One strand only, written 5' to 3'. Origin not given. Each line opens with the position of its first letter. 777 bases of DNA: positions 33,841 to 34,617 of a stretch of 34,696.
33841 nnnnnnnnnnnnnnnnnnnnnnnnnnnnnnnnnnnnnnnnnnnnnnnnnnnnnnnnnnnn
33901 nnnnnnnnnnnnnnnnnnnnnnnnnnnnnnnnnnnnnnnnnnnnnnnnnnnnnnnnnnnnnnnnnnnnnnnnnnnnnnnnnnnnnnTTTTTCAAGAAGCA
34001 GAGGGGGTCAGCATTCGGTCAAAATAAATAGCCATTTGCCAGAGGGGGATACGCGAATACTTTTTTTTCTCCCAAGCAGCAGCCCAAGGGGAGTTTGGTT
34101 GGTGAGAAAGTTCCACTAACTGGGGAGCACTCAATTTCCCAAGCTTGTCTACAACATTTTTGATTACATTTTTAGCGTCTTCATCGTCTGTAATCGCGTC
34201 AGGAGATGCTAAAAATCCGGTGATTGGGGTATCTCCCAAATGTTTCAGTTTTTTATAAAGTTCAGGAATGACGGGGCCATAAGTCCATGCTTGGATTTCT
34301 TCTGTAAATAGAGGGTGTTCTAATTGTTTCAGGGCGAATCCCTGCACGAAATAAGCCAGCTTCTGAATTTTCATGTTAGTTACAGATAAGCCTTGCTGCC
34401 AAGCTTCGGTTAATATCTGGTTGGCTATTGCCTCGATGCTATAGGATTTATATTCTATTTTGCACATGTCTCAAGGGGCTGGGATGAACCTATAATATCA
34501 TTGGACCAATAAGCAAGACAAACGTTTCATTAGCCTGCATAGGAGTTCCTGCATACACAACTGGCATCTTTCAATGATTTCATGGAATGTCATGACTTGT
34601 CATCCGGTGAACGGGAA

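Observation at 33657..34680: PanAT-like toxin-antitoxin pair (Panacea-domain protein plus coupled small TM protein) abutting the prophage integrase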

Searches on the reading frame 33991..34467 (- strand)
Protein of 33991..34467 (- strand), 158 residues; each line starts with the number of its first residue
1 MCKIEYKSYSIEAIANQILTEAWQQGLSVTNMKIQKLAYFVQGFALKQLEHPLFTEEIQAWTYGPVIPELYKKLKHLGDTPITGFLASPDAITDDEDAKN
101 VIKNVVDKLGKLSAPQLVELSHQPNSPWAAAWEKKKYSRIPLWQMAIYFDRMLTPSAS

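Call 3: search_protein_families(library=pfam, proteins=[window:33991-34467:-], max_evalue=1)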
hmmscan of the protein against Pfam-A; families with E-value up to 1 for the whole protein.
window:33991-34467:- (158 aa): 1 family
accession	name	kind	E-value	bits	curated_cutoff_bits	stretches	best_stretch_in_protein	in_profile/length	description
PF13274.11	SocA_Panacea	-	1.7e-18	68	25.7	1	34-128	1-112/113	Antitoxin SocA-like, Panacea domain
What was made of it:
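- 33991..34467 (-): panA: a 158-aa standalone Panacea/DUF4065 antitoxin-type protein with no extra N-terminal domain and a YGPV signature at aa 63-66. Pfam PF13274 scores 68 bits against a cutoff of 25.7 (call 3).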

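Call 4: search_protein_families(library=ncbifam, proteins=[window:33991-34467:-], max_evalue=1)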
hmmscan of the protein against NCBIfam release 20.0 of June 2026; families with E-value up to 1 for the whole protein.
window:33991-34467:- (158 aa): 2 families
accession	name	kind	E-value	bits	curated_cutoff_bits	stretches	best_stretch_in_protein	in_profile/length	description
NF047745.1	SocA_antitoxin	equivalog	8.5e-34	116.7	190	1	12-137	4-138/176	type VI toxin-antitoxin system SocA family antitoxin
NF048014.1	antitoxin_DarG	equivalog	7e-05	22.2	250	1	14-107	172-263/338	type II toxin-antitoxin system antitoxin DNA ADP-ribosyl glycohydrolase DarG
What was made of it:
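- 33991..34467 (-): NCBIfam SocA_antitoxin scores 116.7 bits, below its equivalog cutoff of 190 (call 4).
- On SocAB (type VI TA): NCBIfam NF047745 scores 116.7 bits against a cutoff of 190 (call 4).
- Closest known: SocAB type VI TA. Same: The antitoxin has the same Panacea fold family, and SocA_antitoxin is the best NCBIfam hit (call 4).
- The best NCBIfam hit is SocA_antitoxin, E 8.5e-34 (call 4). The score of 116.7 bits is well below the equivalog cutoff of 190 (call 4).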

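Call 6: search_protein_families(library=padloc, proteins=[window:33991-34467:-], max_evalue=1)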
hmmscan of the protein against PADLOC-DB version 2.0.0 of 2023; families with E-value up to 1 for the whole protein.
window:33991-34467:- (158 aa): 1 family
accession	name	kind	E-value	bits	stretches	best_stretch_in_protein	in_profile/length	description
PDLC02990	DarG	-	0.0037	14.8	1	17-91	170-236/329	-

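Call 7: search_protein_families(library=phrogs, proteins=[window:33991-34467:-], max_evalue=0.1)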
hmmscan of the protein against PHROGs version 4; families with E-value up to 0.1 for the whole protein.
window:33991-34467:- (158 aa): 2 families
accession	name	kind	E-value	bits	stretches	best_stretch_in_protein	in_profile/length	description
phrog_1281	-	unknown function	8.3e-40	137.6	1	4-152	3-153/195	-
phrog_10390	-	unknown function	1e-26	95.2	1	7-151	147-293/299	-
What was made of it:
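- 33991..34467 (-): PHROG_1281 E 8e-40 (call 7).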

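Call 37: search_solved_structures(query=window:33991-34467:-, max_evalue=1)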
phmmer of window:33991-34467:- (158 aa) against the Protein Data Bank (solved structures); distinct sequences matched with E-value up to 1: 3.
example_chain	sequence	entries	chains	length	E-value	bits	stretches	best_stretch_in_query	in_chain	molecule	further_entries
9u78_A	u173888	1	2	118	0.0013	21.8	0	48-74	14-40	Single Chain Protein of De Novo Designed Helix Bundles-4EH2 with KDPV Loop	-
9p9u_A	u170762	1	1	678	0.1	15.7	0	42-86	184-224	Epidermal growth factor receptor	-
6aes_A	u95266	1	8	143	0.44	13.7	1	14-70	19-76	Nucleoside diphosphate kinase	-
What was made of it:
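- Tried and rejected: Solved structures for PanA: sequence search of the PDB gave no meaningful hit (call 37).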

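Call 41: search_dna_similar(query=window:33991-34467:-, collection=phages, mode=protein, max_rows=30, max_evalue=0.001)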
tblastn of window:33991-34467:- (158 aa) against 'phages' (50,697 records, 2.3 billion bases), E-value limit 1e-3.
Records with a match: 188; places in all: 193; records where one place covers at least 80% of the query: 38.
Best place of each record, by identity: <60% 188.
By first word of the organism name: Streptococcus 36; Paenibacillus 26; Bacteriophage 22; Pseudomonas 20; Stx2a-converting 19; Escherichia 8; Staphylococcus 8; Burkholderia 6; Listeria 5; Bordetella 5; and 22 more.
By host as written in the record: - 31; Pseudomonas aeruginosa 18; Paenibacillus larvae 18; Helicobacter cinaedi 12; Paenibacillus larvae ATCC 9545 7; Bordetella avium 5; Listeria monocytogenes 4; Staphylococcus aureus 3; and 77 more.
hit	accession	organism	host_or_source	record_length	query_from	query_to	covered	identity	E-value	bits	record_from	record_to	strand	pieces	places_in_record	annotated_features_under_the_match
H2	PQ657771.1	Escherichia phage EC.P3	Escherichia coli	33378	24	154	83%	37.0%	3e-17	83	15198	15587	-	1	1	hypothetical protein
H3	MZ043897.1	Escherichia phage E212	Escherichia coli K88 cvcc83902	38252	24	154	83%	37.0%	3e-17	83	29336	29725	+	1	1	hypothetical protein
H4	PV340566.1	Escherichia phage PhiR47_1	Escherichia coli ECOR13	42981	9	154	92%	33.1%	2e-19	89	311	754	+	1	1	PanA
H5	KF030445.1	Escherichia phage 1720a-02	Escherichia coli strain O174:H21 ...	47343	9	154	92%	33.1%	2e-19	89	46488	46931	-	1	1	none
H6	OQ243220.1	Escherichia phage phiSTEC1575-Stx2k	Escherichia coli STEC1575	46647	9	153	92%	33.3%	7e-20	91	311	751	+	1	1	DUF4065 domain-containing protein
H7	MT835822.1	Bacteriophage sp.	human fecal samples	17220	2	131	82%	36.3%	7e-13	71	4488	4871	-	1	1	record has no annotation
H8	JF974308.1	Rhodobacter phage RC1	Rhodobacter sp. E32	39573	5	138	85%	34.3%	1e-17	84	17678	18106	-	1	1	hypothetical protein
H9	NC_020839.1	Rhodobacter phage RC1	Rhodobacter sp. E32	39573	5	138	85%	34.3%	1e-17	84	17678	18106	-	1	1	hypothetical protein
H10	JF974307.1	Rhodovulum phage RS1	Rhodovulum sp. P122A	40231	5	138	85%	34.3%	1e-17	84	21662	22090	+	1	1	hypothetical protein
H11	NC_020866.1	Rhodovulum phage RS1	Rhodovulum sp. P122A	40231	5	138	85%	34.3%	1e-17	84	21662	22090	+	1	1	hypothetical protein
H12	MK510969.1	Pseudomonas phage vB_Pae_CF60a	Pseudomonas aeruginosa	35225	24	153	82%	34.3%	2e-14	75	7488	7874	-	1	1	hypothetical protein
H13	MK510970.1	Pseudomonas phage vB_Pae_CF67a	Pseudomonas aeruginosa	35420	24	153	82%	34.3%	2e-14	75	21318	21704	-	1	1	hypothetical protein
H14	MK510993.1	Pseudomonas phage vB_Pae_BR201a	Pseudomonas aeruginosa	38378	24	153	82%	34.3%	2e-14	75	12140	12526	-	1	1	hypothetical protein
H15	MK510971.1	Pseudomonas phage vB_Pae_CF79a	Pseudomonas aeruginosa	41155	24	153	82%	34.3%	2e-14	75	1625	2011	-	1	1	hypothetical protein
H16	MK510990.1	Pseudomonas phage vB_Pae_BR133a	Pseudomonas aeruginosa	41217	24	153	82%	34.3%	2e-14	75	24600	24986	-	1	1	hypothetical protein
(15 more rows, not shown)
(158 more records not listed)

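Call 42: get_annotated_region(hit=H4, flank=2500)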
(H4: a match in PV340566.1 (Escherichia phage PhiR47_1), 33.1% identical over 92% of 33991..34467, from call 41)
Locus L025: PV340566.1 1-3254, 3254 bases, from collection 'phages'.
description: Escherichia phage PhiR47_1, complete genome.
organism: Escherichia phage PhiR47_1 (NCBI taxid 3416488)
taxonomy: Viruses
host: Escherichia coli ECOR13; source: -; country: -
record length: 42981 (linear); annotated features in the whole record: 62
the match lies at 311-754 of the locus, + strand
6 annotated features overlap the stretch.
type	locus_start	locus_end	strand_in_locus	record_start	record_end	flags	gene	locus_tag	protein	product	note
CDS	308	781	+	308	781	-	-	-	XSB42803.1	PanA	PanA antitoxin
CDS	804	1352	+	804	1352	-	-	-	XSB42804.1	PanT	PanT toxin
CDS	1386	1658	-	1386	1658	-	-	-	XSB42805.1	hypothetical protein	FIG00640518: hypothetical protein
CDS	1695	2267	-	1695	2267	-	-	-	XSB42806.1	exodeoxyribonuclease VIII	Exodeoxyribonuclease VIII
CDS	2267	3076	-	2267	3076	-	-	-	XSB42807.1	Ea22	ea22 protein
CDS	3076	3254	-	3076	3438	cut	-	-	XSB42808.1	hypothetical protein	EaE protein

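Call 64: find_related_loci(query=window:33991-34467:-, collection=viral_contigs, flank=2500)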
Query window:33991-34467:- (158 aa) in viral_contigs; peptide patterns used: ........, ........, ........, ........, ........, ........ (x = any residue, [..] = any of these).
9 stretches matched a pattern; 4 encode a relative of the query (tblastn E <= 1e-3); 4 distinct loci.
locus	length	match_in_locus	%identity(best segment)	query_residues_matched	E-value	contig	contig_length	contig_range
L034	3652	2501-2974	100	1-158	6e-108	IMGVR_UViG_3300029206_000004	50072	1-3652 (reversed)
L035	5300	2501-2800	39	28-131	2e-19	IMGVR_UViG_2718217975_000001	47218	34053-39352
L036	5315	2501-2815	40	24-131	3e-18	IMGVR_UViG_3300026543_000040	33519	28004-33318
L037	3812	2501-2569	100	136-158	2e-11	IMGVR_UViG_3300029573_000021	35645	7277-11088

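Call 66: find_encoding_contigs(protein=window:33991-34467:-, flank=1500, max_places=10)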
Protein window:33991-34467:- (158 aa): 24 contigs read that carry it; 10 places shown.
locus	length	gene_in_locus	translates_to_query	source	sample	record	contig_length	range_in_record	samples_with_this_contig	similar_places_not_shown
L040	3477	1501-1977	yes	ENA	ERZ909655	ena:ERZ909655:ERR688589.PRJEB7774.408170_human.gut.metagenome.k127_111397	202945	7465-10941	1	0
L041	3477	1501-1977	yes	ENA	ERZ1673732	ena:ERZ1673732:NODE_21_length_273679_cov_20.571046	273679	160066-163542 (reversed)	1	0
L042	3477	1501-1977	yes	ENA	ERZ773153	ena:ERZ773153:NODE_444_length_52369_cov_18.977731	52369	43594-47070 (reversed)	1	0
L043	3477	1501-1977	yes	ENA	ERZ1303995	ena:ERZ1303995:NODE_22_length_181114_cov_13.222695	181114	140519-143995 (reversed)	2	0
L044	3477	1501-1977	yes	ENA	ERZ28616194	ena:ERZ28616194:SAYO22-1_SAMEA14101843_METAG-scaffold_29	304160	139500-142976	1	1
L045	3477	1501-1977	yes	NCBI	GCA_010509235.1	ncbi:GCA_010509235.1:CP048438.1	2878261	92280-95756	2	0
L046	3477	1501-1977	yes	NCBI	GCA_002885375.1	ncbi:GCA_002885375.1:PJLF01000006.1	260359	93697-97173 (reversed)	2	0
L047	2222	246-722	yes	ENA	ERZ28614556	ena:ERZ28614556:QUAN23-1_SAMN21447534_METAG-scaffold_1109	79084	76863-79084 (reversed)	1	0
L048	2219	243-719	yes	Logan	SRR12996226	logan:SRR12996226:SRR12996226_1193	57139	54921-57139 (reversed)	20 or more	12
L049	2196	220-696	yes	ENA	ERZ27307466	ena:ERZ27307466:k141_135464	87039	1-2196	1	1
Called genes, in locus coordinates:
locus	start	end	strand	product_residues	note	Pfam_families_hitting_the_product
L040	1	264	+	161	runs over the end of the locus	PF14163:SieB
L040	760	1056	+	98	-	-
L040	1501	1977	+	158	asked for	PF13274:SocA_Panacea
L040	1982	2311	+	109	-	-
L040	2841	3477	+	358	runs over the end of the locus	PF03462:PCRF, PF00472:RF-1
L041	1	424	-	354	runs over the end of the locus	-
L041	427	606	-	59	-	-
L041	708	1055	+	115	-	PF19807:DUF6290 (faint)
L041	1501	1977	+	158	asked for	PF13274:SocA_Panacea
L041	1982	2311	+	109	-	-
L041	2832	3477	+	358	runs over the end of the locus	PF03462:PCRF, PF00472:RF-1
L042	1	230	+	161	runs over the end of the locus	PF14163:SieB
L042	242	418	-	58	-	-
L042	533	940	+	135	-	-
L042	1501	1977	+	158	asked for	PF13274:SocA_Panacea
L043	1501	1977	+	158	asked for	PF13274:SocA_Panacea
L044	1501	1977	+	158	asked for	PF13274:SocA_Panacea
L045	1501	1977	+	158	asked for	PF13274:SocA_Panacea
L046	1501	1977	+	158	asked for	PF13274:SocA_Panacea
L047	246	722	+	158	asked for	PF13274:SocA_Panacea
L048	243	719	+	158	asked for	PF13274:SocA_Panacea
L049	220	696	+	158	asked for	PF13274:SocA_Panacea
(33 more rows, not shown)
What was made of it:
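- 33991..34467 (-): The identical protein is listed in 768 collection blocks (call 66).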
